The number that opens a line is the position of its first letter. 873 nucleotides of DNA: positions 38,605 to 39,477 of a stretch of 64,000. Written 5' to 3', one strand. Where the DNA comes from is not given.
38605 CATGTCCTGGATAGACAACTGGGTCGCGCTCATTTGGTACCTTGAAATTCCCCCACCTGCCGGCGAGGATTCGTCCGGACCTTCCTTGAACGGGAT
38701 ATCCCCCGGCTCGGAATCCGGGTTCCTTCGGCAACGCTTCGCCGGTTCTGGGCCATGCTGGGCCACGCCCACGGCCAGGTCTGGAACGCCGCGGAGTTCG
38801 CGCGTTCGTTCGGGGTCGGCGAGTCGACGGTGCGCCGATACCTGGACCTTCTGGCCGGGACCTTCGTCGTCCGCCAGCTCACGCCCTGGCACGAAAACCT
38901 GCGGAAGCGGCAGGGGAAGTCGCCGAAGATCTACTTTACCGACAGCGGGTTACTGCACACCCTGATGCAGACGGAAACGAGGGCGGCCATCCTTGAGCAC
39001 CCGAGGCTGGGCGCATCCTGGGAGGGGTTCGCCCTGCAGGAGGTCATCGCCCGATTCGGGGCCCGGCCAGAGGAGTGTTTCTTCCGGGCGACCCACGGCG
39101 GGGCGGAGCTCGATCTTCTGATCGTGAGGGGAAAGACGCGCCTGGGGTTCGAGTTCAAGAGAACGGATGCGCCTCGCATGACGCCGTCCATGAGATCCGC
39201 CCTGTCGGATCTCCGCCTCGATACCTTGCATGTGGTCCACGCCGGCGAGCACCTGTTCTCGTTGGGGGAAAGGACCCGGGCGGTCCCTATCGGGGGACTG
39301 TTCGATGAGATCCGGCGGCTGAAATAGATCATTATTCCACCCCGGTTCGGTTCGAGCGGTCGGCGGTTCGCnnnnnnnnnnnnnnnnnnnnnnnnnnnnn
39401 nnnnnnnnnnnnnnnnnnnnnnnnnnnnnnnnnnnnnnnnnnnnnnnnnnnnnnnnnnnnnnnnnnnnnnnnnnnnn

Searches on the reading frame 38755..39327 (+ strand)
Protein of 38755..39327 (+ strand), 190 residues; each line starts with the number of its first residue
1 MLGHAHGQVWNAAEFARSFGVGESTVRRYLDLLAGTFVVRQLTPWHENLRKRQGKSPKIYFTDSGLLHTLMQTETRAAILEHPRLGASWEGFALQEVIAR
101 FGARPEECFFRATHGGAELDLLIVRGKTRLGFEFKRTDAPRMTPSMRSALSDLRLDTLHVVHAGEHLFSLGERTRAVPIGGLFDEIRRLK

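Call 29: search_protein_families(library=pfam, proteins=[window:38755-39327:+], max_evalue=0.01)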
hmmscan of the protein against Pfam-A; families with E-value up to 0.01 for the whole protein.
window:38755-39327:+ (190 aa): 1 family
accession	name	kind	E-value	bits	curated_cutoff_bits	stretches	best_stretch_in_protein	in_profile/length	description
PF13635.12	DUF4143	-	1.4e-33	116.4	28.1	1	2-136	23-159/160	Domain of unknown function (DUF4143)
